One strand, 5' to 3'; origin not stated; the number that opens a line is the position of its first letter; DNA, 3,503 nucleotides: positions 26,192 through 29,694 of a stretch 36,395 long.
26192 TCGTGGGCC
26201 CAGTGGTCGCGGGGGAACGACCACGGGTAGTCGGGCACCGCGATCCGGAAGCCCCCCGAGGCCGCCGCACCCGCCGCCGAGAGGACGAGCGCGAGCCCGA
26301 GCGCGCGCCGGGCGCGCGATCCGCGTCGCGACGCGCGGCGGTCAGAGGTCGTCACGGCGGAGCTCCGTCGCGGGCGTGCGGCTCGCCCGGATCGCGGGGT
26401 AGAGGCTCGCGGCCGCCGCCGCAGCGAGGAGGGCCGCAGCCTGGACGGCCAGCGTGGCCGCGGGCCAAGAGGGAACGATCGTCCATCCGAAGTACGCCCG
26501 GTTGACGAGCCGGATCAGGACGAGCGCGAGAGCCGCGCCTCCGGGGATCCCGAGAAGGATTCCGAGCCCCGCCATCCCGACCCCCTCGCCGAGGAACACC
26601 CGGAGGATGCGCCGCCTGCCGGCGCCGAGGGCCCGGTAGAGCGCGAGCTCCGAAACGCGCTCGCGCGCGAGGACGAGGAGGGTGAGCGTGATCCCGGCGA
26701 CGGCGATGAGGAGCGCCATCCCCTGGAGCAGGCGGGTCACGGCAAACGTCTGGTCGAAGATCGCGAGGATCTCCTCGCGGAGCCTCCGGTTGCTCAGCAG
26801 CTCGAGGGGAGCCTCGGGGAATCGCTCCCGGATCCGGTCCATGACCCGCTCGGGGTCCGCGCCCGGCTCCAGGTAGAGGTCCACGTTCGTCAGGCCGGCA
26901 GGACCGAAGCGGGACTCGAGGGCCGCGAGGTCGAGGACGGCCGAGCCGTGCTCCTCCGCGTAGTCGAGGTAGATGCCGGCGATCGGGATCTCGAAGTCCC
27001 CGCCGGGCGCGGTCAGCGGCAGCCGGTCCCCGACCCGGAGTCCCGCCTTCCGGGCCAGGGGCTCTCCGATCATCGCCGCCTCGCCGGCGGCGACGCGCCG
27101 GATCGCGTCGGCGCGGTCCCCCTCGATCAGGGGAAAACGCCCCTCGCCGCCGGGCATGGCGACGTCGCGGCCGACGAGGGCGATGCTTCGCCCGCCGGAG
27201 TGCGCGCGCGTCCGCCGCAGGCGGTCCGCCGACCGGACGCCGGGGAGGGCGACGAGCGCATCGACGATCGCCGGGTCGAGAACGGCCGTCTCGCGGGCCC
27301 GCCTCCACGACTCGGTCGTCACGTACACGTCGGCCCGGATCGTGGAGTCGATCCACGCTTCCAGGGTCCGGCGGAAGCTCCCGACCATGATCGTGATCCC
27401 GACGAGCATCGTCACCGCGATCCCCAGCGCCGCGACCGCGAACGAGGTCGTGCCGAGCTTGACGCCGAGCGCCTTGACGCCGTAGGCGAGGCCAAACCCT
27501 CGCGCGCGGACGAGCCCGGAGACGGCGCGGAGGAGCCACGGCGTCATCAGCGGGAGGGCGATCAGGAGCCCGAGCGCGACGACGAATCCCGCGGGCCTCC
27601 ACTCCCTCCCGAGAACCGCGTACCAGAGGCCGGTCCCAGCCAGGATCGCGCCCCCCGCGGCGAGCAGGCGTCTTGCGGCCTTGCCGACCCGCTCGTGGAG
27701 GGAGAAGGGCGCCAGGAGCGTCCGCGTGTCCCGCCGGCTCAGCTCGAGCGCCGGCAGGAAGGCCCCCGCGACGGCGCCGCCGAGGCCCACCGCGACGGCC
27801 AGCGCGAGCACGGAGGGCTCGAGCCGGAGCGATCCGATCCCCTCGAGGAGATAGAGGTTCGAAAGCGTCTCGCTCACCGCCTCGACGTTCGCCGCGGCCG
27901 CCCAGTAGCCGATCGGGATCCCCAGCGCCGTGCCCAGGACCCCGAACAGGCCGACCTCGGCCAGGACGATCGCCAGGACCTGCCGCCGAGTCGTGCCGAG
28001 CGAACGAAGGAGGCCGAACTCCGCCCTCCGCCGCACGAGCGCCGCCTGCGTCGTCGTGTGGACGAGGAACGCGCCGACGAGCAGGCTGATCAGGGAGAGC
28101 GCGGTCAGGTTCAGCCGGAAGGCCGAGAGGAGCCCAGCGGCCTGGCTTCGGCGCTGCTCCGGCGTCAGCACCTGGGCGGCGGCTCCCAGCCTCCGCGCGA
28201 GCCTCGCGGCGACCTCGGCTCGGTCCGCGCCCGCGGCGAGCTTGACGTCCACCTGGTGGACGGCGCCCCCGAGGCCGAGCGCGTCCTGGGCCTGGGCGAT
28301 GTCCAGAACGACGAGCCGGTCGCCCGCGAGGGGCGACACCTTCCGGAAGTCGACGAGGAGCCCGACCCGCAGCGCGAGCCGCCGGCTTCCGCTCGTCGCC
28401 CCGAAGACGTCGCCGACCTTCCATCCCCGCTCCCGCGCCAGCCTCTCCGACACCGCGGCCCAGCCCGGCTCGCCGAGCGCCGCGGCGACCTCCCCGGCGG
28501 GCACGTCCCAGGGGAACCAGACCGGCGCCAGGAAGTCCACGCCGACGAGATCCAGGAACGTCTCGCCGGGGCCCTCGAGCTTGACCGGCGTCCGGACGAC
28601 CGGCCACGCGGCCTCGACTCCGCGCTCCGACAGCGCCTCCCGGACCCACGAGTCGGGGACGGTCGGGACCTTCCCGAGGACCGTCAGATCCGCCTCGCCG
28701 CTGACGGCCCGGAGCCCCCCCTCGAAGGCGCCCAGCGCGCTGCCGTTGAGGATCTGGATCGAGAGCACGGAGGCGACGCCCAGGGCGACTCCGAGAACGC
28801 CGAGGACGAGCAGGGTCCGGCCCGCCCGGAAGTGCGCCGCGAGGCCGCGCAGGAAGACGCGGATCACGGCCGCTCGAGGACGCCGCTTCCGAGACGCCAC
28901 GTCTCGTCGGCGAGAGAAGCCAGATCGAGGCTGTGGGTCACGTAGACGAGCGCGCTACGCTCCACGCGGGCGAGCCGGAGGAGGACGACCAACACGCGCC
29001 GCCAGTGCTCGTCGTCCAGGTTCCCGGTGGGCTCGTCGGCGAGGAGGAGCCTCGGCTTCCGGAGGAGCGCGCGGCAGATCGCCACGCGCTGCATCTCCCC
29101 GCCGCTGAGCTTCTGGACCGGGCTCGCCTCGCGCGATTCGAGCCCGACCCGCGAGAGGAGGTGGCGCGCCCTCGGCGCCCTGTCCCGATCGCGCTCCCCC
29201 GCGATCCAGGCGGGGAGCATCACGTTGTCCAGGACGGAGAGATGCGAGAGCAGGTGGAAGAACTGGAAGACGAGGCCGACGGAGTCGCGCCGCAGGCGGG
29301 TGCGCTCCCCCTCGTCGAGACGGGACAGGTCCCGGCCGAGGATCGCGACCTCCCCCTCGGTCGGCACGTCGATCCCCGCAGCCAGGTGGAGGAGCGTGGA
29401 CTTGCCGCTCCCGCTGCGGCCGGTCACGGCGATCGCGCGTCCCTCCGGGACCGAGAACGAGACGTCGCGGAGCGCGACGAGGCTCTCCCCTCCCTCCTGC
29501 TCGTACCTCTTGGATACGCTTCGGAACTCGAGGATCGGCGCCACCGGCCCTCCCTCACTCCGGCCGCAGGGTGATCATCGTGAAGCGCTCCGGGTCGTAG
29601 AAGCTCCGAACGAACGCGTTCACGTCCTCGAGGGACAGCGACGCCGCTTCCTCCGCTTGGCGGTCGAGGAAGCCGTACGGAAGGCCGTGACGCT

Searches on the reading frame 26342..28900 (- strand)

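Call 7: search_protein_families(library=pfam, proteins=[window:26342-28900:-], max_evalue=0.001)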
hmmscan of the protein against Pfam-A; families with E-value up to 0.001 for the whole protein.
window:26342-28900:- (852 aa): 2 families
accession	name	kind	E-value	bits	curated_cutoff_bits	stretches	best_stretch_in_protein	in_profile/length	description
PF02687.27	FtsX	-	8.2e-26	90.8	25.5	2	267-390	2-118/120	FtsX-like permease C-terminal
PF12704.14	MacB_PCD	-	4.4e-22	79.8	27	2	486-692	2-206/207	MacB-like periplasmic core domain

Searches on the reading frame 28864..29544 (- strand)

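Call 7: search_protein_families(library=pfam, proteins=[window:28864-29544:-], max_evalue=0.001)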
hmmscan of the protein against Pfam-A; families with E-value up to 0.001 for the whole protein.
window:28864-29544:- (226 aa): 3 families
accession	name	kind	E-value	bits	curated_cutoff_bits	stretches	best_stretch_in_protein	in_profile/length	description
PF00005.33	ABC_tran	-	7.8e-35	120.9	25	1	25-173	1-136/137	ABC transporter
PF13555.12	AAA_29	-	0.00023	21.3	27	1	32-52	19-39/61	P-loop containing region of AAA domain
PF13304.12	AAA_21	-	0.00034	21.2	27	0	151-206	242-300/304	AAA domain, putative AbiEii toxin, Type IV TA system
